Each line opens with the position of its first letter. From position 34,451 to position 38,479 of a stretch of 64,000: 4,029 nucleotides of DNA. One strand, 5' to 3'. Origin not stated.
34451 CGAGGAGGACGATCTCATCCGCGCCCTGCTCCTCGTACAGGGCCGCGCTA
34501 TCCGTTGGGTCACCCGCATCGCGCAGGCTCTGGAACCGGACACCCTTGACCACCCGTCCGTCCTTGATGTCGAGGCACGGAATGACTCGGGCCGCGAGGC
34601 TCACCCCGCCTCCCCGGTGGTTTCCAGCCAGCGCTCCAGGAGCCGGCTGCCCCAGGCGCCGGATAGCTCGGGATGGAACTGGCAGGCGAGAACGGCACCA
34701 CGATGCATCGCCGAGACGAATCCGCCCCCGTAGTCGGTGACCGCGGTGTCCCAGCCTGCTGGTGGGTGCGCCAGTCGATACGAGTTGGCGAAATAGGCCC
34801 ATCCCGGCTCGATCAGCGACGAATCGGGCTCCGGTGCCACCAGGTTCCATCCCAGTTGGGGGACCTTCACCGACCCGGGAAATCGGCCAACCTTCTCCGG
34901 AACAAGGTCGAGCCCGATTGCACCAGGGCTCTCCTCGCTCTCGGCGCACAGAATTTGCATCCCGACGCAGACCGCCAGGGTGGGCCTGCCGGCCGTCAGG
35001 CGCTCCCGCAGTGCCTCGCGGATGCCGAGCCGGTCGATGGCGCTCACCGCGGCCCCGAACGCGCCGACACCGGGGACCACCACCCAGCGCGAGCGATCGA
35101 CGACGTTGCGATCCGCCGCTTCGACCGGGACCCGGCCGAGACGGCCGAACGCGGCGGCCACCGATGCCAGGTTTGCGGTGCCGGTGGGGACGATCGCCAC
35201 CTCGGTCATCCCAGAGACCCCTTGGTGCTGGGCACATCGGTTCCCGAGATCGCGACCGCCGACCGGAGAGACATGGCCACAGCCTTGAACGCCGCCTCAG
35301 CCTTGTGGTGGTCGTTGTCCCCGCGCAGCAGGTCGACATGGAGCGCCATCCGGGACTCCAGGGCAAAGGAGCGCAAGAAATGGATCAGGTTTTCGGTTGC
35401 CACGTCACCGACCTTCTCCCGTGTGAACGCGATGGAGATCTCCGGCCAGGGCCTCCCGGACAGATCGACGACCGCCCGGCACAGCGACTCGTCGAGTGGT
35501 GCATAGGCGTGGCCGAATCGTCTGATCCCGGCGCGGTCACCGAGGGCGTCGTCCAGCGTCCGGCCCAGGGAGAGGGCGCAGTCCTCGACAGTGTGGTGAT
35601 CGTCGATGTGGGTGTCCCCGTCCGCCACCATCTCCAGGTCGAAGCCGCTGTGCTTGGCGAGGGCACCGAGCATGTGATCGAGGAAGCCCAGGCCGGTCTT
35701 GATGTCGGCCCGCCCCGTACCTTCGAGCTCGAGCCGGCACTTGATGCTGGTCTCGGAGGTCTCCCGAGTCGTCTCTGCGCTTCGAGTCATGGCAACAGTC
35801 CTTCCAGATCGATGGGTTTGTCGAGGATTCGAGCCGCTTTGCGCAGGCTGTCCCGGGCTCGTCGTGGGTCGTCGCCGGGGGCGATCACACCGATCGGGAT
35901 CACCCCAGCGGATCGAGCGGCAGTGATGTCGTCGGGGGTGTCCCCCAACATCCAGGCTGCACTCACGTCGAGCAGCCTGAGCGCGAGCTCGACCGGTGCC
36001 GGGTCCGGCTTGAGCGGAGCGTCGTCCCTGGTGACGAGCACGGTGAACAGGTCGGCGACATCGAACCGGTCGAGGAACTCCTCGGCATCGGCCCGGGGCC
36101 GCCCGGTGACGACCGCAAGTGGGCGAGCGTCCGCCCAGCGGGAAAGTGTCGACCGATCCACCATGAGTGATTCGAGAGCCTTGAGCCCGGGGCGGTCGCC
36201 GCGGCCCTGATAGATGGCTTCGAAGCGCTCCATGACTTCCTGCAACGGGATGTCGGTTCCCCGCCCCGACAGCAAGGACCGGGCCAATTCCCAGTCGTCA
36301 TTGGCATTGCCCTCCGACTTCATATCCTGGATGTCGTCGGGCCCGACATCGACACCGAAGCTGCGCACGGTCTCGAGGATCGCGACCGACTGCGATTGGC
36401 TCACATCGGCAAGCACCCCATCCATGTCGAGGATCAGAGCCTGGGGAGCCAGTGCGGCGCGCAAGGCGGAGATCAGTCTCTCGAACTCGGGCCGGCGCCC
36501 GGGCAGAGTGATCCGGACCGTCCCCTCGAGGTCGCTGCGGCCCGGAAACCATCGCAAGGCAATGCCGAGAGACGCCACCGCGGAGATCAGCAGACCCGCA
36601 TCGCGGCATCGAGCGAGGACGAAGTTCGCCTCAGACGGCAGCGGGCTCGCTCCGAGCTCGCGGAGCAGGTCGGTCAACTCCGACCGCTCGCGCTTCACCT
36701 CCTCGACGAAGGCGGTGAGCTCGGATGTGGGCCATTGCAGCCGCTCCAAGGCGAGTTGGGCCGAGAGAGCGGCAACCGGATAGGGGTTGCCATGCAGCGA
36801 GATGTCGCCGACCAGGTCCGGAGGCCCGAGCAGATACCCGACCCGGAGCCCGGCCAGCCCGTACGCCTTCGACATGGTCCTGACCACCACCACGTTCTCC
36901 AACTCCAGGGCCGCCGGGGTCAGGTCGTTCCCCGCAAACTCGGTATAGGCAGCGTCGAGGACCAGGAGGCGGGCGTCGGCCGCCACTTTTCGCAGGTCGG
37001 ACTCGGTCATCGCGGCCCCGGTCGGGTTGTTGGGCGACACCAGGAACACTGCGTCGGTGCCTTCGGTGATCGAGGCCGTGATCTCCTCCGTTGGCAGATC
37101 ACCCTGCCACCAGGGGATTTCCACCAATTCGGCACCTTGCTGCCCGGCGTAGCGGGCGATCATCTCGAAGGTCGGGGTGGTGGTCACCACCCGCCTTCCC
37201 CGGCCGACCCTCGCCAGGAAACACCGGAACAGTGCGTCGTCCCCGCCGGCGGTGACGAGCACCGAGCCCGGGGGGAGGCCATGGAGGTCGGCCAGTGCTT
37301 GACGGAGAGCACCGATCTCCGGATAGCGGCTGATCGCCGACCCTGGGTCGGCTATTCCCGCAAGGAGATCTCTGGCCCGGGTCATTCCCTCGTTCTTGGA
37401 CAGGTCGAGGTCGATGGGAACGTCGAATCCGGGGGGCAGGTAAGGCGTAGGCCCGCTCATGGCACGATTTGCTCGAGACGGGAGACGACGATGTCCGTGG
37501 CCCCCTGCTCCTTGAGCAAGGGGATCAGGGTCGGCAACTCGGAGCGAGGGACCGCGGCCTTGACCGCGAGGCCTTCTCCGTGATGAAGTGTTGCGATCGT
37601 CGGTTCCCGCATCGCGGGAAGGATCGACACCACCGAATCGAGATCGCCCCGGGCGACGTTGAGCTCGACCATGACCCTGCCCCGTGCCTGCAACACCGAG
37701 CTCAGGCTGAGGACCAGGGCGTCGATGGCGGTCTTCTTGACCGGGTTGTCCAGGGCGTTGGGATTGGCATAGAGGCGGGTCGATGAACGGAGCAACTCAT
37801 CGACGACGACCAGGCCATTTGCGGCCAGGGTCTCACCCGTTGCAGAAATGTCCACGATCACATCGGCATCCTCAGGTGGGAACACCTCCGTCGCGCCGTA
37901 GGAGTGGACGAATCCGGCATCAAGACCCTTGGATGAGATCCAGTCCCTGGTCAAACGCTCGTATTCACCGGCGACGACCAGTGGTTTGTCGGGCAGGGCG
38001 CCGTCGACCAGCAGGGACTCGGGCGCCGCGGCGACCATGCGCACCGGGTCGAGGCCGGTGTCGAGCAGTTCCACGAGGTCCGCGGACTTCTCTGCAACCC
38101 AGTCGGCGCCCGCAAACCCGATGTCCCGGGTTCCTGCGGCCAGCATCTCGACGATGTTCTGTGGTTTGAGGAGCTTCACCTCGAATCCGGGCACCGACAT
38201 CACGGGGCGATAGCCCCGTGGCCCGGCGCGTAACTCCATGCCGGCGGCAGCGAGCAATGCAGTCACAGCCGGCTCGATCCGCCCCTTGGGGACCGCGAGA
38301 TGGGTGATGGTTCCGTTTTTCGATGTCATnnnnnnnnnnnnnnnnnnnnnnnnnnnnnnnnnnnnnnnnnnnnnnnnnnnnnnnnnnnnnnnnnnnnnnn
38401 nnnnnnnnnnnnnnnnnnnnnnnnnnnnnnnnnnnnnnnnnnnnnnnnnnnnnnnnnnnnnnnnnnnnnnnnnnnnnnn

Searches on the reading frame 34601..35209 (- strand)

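Call 31: search_protein_families(library=ncbifam, proteins=[window:34601-35209:-], max_evalue=0.00001)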
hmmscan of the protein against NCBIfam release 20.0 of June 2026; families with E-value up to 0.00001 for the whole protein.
window:34601-35209:- (202 aa): 2 families
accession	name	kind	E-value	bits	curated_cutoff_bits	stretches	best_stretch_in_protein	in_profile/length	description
TIGR01855.1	IMP_synth_hisH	equivalog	4.3e-46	157.2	105.4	1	4-196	1-197/198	imidazole glycerol phosphate synthase subunit HisH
NF010608.0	PRK14004.1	equivalog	7.8e-21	74.7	216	1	4-196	2-208/210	imidazole glycerol phosphate synthase subunit HisH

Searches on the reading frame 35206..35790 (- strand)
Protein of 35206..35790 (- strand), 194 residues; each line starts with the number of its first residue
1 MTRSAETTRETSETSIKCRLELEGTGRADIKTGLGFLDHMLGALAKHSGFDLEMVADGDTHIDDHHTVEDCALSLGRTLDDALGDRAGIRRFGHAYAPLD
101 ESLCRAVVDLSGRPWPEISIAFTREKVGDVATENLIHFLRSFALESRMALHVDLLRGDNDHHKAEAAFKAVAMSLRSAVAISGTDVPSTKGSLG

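Call 31: search_protein_families(library=ncbifam, proteins=[window:35206-35790:-], max_evalue=0.00001)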
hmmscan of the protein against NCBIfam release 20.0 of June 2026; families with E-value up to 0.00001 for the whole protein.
window:35206-35790:- (194 aa): 13 families
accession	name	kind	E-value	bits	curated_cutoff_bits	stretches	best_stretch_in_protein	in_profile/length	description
NF002111.0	PRK00951.2-1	equivalog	4.5e-76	254.8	231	1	2-193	3-194/194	imidazoleglycerol-phosphate dehydratase HisB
NF002109.0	PRK00951.1-5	equivalog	4.5e-71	238.7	278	1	2-193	2-196/196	imidazoleglycerol-phosphate dehydratase HisB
NF002116.0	PRK00951.2-6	equivalog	1e-70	237.7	269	1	2-193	3-197/197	imidazoleglycerol-phosphate dehydratase HisB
NF002106.0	PRK00951.1-1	equivalog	2.7e-67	226.3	283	1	2-193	3-197/197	imidazoleglycerol-phosphate dehydratase HisB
NF003937.0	PRK05446.1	equivalog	3.8e-67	226.8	443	1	2-193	166-355/355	bifunctional histidinol-phosphatase/imidazoleglycerol-phosphate dehydratase HisB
NF002110.2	PRK00951.1-6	equivalog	8e-65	218.3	266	1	3-193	1-199/199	imidazoleglycerol-phosphate dehydratase HisB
NF002107.0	PRK00951.1-2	equivalog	8.2e-63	211.6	267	1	3-192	2-193/194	imidazoleglycerol-phosphate dehydratase HisB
NF002115.0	PRK00951.2-5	equivalog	2.4e-62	210.2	289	1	1-193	1-195/195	imidazoleglycerol-phosphate dehydratase HisB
NF002114.0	PRK00951.2-4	equivalog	8e-62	208.2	189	1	5-193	2-190/190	imidazoleglycerol-phosphate dehydratase HisB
NF002112.0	PRK00951.2-2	equivalog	4.7e-61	205.9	315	1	3-193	2-194/194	imidazoleglycerol-phosphate dehydratase HisB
NF002108.0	PRK00951.1-3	equivalog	9e-61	205.1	328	1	2-193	9-203/205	imidazoleglycerol-phosphate dehydratase HisB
NF010121.0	PRK13598.1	equivalog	4e-55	186.6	295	1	1-193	1-193/193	imidazoleglycerol-phosphate dehydratase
NF002113.0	PRK00951.2-3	equivalog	7e-51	172.8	288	1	3-192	2-189/190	imidazoleglycerol-phosphate dehydratase HisB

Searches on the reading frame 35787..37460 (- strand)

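Call 31: search_protein_families(library=ncbifam, proteins=[window:35787-37460:-], max_evalue=0.00001)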
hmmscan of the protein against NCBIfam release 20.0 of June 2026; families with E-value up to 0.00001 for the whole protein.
window:35787-37460:- (557 aa): 66 families (the best 25 are shown)
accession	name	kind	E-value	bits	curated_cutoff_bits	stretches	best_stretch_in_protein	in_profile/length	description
TIGR01141.1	hisC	equivalog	2.2e-61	207.7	276.55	1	22-334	27-347/349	histidinol-phosphate transaminase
TIGR01140.1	L_thr_O3P_dcar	equivalog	2.6e-53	181.3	290.55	1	18-334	20-331/331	threonine-phosphate decarboxylase CobD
NF002878.0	PRK03321.1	subfamily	2.4e-46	158.1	374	1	9-336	16-348/352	histidinol-phosphate transaminase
NF002877.0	PRK03317.1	equivalog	2.7e-42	144.9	409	1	2-335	20-365/374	histidinol-phosphate transaminase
NF041364.1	GntC_guanitoxin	equivalog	2.6e-39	135.2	415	1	51-290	41-304/356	guanitoxin biosynthesis PLP-dependent (S)-gamma-hydroxy-L-arginine cyclodehydratase GntC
NF005915.1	PRK07908.1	equivalog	2.2e-36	125.9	360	1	32-304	30-302/332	Rv2231c family histidinol phosphate aminotransferase CobC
TIGR01548.1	HAD-SF-IA-hyp1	hypoth_equivalog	4.3e-36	124.3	140.2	1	340-518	1-197/197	TIGR01548 family HAD-type hydrolase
NF053748.1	bifunc_CobBC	exception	2.5e-35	122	950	1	30-308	496-774/797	bifunctional hydrogenobyrinic acid a,c-diamide synthase/histidinol phosphate aminotransferase CobBC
NF006014.0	PRK08153.1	equivalog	2.6e-34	118.7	510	1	31-338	50-365/370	pyridoxal phosphate-dependent aminotransferase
NF003496.0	PRK05166.1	equivalog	1.9e-31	109.2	540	1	32-333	54-366/373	histidinol-phosphate transaminase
NF006580.0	PRK09105.1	subfamily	9.6e-31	107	444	1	50-333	84-367/375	pyridoxal phosphate-dependent aminotransferase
NF002726.0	PRK02610.1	equivalog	1.4e-29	103.2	391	1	67-339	94-371/374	histidinol-phosphate transaminase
NF004870.0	PRK06225.1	equivalog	5.5e-27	94.5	351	1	51-222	70-249/380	pyridoxal phosphate-dependent aminotransferase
NF051461.1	pyoverd_PtaA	equivalog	3e-25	88.7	500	1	43-300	65-326/359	pyoverdine biosynthesis transaminase PtaA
TIGR03947.1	viomycin_VioD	equivalog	1.5e-23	83.3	390.9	1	51-220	55-234/359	capreomycidine synthase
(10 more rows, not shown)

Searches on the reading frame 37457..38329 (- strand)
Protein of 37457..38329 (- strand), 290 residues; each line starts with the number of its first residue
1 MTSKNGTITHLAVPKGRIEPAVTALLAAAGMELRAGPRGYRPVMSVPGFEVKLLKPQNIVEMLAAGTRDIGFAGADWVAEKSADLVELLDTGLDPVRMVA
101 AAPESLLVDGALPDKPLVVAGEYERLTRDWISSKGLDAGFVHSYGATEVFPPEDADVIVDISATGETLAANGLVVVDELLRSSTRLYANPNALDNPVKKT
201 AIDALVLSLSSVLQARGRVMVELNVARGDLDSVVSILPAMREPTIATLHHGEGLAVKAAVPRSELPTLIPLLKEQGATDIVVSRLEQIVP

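Call 6: find_related_loci(query=window:37457-38329:-, collection=genome_contigs, flank=2500)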
Query window:37457-38329:- (290 aa) in genome_contigs; peptide patterns used: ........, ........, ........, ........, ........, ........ (x = any residue, [..] = any of these).
599 stretches matched a pattern (row limit reached: there are more); 359 encode a relative of the query (tblastn E <= 1e-3); the best 80 are kept; 80 distinct loci.
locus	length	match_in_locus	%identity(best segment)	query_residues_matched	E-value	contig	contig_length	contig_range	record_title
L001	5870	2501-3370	93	1-290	6e-176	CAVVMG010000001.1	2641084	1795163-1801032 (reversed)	MAG: uncultured Acidobacteriota bacterium isolate MFD09267.bin.1.92 genome assembly, contig: contig_11550, whole genome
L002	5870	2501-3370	90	1-290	9e-173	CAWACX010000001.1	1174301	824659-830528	MAG: uncultured Acidobacteriota bacterium isolate MFD00962.bin.2.113 genome assembly, contig: contig_105666, whole genom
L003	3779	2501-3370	89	1-290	1e-173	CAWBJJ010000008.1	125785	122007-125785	MAG: uncultured Acidobacteriota bacterium isolate MFD02360.bin.2.56 genome assembly, contig: contig_55993, whole genome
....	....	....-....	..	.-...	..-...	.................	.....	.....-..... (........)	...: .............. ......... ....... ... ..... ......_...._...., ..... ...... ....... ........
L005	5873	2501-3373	85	1-290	6e-160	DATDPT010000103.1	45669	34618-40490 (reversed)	MAG TPA_asm: Acidimicrobiia bacterium isolate SMAG_U7928 k141_2944013, whole genome shotgun sequence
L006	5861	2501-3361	84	4-290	8e-160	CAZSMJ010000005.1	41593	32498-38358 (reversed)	MAG TPA_asm: uncultured Acidimicrobiaceae bacterium isolate SRP136066_co1_281 genome assembly, contig: NODE_665_length_4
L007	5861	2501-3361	85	4-290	2e-159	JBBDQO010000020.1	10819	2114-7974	MAG: Acidimicrobiia bacterium isolate LejiaC_64_14 Lejia_C_14064_length_10819_cov_8, whole genome shotgun sequence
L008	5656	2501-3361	83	4-290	2e-158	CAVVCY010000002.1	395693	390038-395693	MAG: uncultured Acidobacteriota bacterium isolate MFD02242.bin.2.132 genome assembly, contig: contig_18078, whole genome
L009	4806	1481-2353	75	1-290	4e-143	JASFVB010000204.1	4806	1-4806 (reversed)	MAG: Acidimicrobiia bacterium isolate D1105M12metaG_Bin_69 D1105M12metaG_FD_scaffold_3356_c1, whole genome shotgun seque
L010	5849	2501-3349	79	8-290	2e-141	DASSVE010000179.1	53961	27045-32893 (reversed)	MAG TPA_asm: Acidimicrobiia bacterium isolate SMAG_U586 k141_418856, whole genome shotgun sequence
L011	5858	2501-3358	76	5-290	3e-139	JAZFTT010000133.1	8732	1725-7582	MAG: Acidimicrobiia bacterium isolate BS2bin.4 BS2bin.4_133, whole genome shotgun sequence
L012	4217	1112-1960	77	8-290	5e-141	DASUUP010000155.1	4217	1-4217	MAG TPA_asm: Acidimicrobiia bacterium isolate SMAG_U1792 k141_1464117, whole genome shotgun sequence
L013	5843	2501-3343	77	10-290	1e-137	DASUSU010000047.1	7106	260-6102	MAG TPA_asm: Acidimicrobiia bacterium isolate SMAG_U1744 k141_530443, whole genome shotgun sequence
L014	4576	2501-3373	74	1-290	2e-137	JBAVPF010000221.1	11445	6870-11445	MAG: Acidimicrobiia bacterium isolate MFD02586_ilm_asm_bin11 k127_13945, whole genome shotgun sequence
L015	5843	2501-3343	75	10-290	1e-136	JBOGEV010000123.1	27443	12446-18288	MAG: Acidimicrobiia bacterium isolate M3-S_maxbin2.bin.341 k127_2815166, whole genome shotgun sequence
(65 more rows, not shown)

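Call 7: find_encoding_contigs(protein=window:37457-38329:-, flank=3000, max_places=6)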
Protein window:37457-38329:- (290 aa): no gene with exactly this product is on record in the collection.

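Call 31: search_protein_families(library=ncbifam, proteins=[window:37457-38329:-], max_evalue=0.00001)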
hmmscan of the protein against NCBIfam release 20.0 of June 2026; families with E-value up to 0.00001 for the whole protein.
window:37457-38329:- (290 aa): 2 families
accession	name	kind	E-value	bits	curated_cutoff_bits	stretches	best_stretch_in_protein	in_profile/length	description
TIGR00070.1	hisG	equivalog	4.8e-40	137.4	75.75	1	11-187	3-182/183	ATP phosphoribosyltransferase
TIGR03455.1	HisG_C-term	equivalog_domain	6.9e-25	87.1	40.05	1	189-289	1-100/100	ATP phosphoribosyltransferase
